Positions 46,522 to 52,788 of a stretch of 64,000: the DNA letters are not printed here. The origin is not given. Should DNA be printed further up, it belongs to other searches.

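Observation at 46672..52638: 1988-aa DUF4011 / SF1 helicase / Vsr-like REase / DUF3320 giant protein in an accessory island (Hhe-like candidate antiviral gene)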

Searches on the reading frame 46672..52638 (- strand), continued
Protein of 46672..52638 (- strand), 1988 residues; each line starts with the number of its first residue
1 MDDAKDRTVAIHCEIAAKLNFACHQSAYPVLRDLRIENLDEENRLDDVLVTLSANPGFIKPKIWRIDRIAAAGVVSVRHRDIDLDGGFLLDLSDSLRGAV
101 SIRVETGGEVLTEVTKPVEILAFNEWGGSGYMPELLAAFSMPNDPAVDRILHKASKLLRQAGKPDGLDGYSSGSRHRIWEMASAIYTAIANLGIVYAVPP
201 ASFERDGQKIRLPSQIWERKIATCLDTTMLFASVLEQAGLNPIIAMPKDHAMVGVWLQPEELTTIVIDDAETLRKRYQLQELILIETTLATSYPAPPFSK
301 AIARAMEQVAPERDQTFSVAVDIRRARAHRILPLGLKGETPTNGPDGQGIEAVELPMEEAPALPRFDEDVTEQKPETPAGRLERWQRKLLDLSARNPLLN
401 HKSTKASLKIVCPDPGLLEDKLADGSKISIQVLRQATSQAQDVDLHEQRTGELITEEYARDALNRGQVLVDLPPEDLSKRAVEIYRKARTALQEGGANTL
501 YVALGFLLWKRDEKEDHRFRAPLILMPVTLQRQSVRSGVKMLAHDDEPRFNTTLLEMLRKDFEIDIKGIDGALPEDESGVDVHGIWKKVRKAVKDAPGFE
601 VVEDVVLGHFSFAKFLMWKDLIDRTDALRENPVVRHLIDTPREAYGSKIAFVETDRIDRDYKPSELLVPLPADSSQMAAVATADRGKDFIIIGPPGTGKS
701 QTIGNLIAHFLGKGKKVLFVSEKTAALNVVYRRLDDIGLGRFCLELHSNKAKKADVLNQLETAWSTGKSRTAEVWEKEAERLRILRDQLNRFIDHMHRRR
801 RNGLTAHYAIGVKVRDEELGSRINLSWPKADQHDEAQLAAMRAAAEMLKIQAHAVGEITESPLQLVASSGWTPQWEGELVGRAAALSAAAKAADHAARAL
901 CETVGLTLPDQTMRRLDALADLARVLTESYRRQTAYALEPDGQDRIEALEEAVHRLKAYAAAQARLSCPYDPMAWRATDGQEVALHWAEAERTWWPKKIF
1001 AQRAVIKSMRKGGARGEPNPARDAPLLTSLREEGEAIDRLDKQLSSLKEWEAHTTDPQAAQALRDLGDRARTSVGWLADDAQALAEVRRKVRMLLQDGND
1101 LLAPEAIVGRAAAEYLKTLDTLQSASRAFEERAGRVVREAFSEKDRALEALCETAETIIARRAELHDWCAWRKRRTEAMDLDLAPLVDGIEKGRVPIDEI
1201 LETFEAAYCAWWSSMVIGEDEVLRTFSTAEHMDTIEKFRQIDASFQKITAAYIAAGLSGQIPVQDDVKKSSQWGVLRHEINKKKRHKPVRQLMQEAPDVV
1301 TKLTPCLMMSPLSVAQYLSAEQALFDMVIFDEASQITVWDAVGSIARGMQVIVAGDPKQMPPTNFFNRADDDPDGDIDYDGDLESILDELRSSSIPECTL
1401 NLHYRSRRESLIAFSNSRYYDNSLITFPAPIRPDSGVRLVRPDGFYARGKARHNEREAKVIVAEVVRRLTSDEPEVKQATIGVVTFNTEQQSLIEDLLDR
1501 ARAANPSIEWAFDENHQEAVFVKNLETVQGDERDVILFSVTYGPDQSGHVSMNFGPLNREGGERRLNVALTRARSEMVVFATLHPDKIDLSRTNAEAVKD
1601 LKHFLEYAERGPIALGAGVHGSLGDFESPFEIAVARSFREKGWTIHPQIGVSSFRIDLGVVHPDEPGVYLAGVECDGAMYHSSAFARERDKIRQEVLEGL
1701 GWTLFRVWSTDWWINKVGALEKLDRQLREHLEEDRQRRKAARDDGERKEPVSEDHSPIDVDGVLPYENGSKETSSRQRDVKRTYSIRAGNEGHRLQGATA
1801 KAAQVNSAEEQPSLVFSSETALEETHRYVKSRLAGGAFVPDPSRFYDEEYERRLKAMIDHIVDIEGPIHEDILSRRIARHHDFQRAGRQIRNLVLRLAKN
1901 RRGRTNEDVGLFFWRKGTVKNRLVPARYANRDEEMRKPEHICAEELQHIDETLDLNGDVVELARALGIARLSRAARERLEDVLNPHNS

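Call 56: search_dna_similar(query=window:46675-52638:-, collection=plasmids, mode=protein, max_rows=40, rows=spread)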
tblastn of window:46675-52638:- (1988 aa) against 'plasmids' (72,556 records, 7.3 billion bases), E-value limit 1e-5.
Records with a match: 580; places in all: 608; records where one place covers at least 80% of the query: 55.
Best place of each record, by identity: <60% 580.
By first word of the organism name: Klebsiella 244; Ralstonia 118; Acinetobacter 47; Rhizobium 22; Raoultella 12; Mesorhizobium 6; Paracoccus 6; Vibrio 5; Streptomyces 5; Variovorax 5; and 74 more.
By predicted mobility (MOB-suite, as given by PLSDB): conjugative 223; non-mobilizable 199; mobilizable 158.
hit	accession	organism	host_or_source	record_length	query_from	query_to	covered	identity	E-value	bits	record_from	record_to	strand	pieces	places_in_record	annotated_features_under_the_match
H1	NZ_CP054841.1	Comamonas antarctica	whole organism,R2A medium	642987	11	1968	97%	44.9%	0e+0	1534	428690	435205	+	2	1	DUF3320 domain-containing protein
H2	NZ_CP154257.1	Raoultella planticola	male,sputum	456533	9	1984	99%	42.6%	0e+0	1504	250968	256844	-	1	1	DUF3320 domain-containing protein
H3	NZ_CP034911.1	Sinorhizobium alkalisoli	single cell,root nodule of Sesbania ...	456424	10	1968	99%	40.5%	0e+0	1351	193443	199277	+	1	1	DUF3320 domain-containing protein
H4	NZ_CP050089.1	Rhizobium leguminosarum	Trifolium pratense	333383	55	1968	96%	39.9%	0e+0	1316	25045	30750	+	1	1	DUF3320 domain-containing protein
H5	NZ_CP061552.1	Acinetobacter seifertii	Homo sapiens,blood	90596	6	1729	80%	37.2%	2e-147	996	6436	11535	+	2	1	DUF4011 domain-containing protein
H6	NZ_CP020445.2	Paracoccus yeei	Homo sapiens,Urine suprapubic aspirate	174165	985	1968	44%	44.5%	2e-179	685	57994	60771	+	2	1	DUF3320 domain-containing protein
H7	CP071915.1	Ralstonia solanacearum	Pogostemon cablin,Single strain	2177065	366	1767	53%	35.9%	6e-95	552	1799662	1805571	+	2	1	IS5-like element IS1421 family transposase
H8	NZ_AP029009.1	Ralstonia pseudosolanacearum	-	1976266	366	1767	53%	35.7%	6e-95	551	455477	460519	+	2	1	none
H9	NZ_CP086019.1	Ralstonia sp. RS642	sunflower,cell culture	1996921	366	1767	53%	35.6%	1e-94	550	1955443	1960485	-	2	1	none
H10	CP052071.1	Ralstonia solanacearum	tomato,cell culture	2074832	366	1767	52%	35.8%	1e-91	540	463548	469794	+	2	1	none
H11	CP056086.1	Ralstonia solanacearum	cell clture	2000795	366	1727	50%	36.5%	1e-62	555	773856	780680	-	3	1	ltrA: group II intron reverse transcriptase/maturase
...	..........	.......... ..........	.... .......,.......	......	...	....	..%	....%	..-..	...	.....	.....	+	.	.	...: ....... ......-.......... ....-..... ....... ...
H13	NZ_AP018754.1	Klebsiella pneumoniae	Homo sapiens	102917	464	1729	46%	36.8%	4e-96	522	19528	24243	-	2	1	hhe: DUF4011 domain-containing anti-phage protein Hhe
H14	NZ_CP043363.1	Klebsiella pneumoniae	Homo sapiens,culture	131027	464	1729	46%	36.8%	4e-96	522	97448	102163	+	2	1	hhe: DUF4011 domain-containing anti-phage protein Hhe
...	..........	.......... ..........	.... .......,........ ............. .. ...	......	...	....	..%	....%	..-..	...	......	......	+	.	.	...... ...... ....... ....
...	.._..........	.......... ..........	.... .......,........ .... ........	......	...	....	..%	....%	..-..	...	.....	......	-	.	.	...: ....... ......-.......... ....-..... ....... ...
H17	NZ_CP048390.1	Klebsiella pneumoniae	Homo sapiens,cell culture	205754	464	1729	46%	36.8%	4e-96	522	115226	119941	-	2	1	hhe: DUF4011 domain-containing anti-phage protein Hhe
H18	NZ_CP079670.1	Klebsiella pneumoniae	Homo sapiens,blood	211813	464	1729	46%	36.8%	4e-96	522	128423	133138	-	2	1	hhe: DUF4011 domain-containing anti-phage protein Hhe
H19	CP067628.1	Klebsiella pneumoniae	Homo sapiens,other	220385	464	1729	46%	36.8%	4e-96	522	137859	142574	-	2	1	DUF4011 domain-containing protein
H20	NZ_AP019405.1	Klebsiella pneumoniae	Homo sapiens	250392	464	1729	46%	36.8%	4e-96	522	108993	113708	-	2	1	hhe: DUF4011 domain-containing anti-phage protein Hhe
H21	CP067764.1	Klebsiella pneumoniae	Homo sapiens,blood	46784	464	1729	46%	36.8%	5e-96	521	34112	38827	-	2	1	DUF4011 domain-containing protein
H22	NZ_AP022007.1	Klebsiella quasipneumoniae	-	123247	464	1729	46%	36.8%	5e-96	521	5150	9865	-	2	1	hhe: DUF4011 domain-containing anti-phage protein Hhe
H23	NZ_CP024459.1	Klebsiella pneumoniae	Homo sapiens,sputum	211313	464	1729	46%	36.8%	6e-96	521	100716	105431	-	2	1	hhe: DUF4011 domain-containing anti-phage protein Hhe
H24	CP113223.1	Klebsiella pneumoniae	chicken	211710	464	1729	46%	36.7%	3e-95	519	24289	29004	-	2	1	DUF4011 domain-containing protein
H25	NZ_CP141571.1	Klebsiella pneumoniae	Homo sapiens,pure culture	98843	464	1729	44%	37.6%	2e-92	534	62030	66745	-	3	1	none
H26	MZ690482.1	Klebsiella pneumoniae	-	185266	464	1729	39%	38.9%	1e-35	492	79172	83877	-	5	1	none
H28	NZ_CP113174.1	Klebsiella pneumoniae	chicken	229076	1144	1729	29%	38.2%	3e-98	363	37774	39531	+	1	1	AAA domain-containing protein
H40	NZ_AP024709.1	Acinetobacter sp. Tol 5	-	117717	1656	1729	4%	39.2%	8e-7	62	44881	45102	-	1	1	none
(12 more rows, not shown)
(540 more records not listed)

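Call 58: get_annotated_region(hit=H13, flank=4000)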
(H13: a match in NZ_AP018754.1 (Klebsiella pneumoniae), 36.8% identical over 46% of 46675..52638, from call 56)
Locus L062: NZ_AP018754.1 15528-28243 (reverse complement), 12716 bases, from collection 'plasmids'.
description: Klebsiella pneumoniae strain KP67 plasmid pKP6701, complete sequence
organism: Klebsiella pneumoniae (NCBI taxid 573)
taxonomy: Bacteria; Pseudomonadota; Gammaproteobacteria; Enterobacterales; Enterobacteriaceae; Klebsiella; Klebsiella pneumoniae
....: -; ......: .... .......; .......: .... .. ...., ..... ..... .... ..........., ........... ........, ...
typing (MOB-suite, as given by PLSDB): conjugative; replicon IncFIB; relaxase MOBF,MOBF; mating-pair formation MPF_F
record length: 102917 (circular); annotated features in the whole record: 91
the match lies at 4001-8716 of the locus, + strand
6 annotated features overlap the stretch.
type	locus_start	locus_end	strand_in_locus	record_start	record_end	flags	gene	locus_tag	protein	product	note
CDS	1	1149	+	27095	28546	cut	-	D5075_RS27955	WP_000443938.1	DUF262 domain-containing protein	-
CDS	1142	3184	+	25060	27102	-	-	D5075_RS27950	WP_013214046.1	DUF262 domain-containing protein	-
CDS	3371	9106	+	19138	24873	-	hhe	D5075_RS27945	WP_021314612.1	DUF4011 domain-containing anti-phage protein Hhe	GO:0051607 - defense response to virus [Evidence IEA]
CDS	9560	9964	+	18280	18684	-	-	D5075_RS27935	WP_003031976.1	transposase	GO:0006313 - DNA transposition [Evidence IEA]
CDS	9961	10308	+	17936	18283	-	tnpB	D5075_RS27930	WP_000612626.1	IS66 family insertion sequence element accessory protein TnpB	-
CDS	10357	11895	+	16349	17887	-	-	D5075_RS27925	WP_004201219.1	IS66-like element ISKpn24 family transposase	GO:0006313 - DNA transposition [Evidence IEA]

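Call 59: get_annotated_region(hit=H2, flank=8000)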
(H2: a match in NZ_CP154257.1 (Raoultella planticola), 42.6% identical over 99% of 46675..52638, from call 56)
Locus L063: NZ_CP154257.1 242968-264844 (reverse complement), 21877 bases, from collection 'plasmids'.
description: Raoultella planticola strain zwx plasmid pzwx_NDM, complete sequence
organism: Raoultella planticola (NCBI taxid 575)
taxonomy: Bacteria; Pseudomonadota; Gammaproteobacteria; Enterobacterales; Enterobacteriaceae; Raoultella; Raoultella planticola
host: -; source: male,sputum; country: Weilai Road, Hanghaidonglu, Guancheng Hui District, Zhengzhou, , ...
typing (MOB-suite, as given by PLSDB): conjugative; replicon IncFIB,IncFII,IncU; relaxase MOBF,MOBH; mating-pair formation MPF_F
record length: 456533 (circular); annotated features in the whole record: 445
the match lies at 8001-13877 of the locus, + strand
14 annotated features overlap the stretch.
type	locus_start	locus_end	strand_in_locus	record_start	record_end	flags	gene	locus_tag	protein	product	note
CDS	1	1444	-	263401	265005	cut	-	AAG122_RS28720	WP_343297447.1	ABC transporter substrate-binding protein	-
CDS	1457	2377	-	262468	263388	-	-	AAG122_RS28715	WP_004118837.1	ABC transporter permease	GO:0055085 - transmembrane transport [Evidence IEA]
CDS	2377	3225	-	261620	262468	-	-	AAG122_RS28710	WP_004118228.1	ABC transporter permease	-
CDS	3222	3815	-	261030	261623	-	-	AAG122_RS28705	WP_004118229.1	ANTAR domain-containing protein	-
CDS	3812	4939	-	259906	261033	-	-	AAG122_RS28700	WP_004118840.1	transporter substrate-binding protein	-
CDS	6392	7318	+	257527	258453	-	-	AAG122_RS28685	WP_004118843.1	IS110 family transposase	-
CDS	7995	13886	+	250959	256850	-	-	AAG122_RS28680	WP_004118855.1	DUF3320 domain-containing protein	-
CDS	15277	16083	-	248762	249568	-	repA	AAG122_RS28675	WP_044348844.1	incFII family plasmid replication initiator RepA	GO:0006276 - plasmid maintenance [Evidence IEA]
CDS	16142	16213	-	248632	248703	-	tap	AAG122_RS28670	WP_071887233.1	RepA leader peptide Tap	GO:0006276 - plasmid maintenance [Evidence IEA]; GO:0031556 - transcriptional attenuation by ribosome [Evidence IEA]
CDS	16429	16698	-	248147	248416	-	-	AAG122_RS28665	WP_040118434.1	replication regulatory protein RepA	-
CDS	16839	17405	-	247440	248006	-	-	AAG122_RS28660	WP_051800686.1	phospholipase D family protein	-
CDS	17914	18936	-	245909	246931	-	-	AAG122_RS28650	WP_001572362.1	IS110 family transposase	-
CDS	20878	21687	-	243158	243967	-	hutG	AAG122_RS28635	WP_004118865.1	N-formylglutamate deformylase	GO:0019557 - histidine catabolic process to glutamate and formate [Evidence IEA]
CDS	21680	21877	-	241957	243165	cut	hutI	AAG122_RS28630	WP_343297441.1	imidazolonepropionase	GO:0006548 - histidine catabolic process [Evidence IEA]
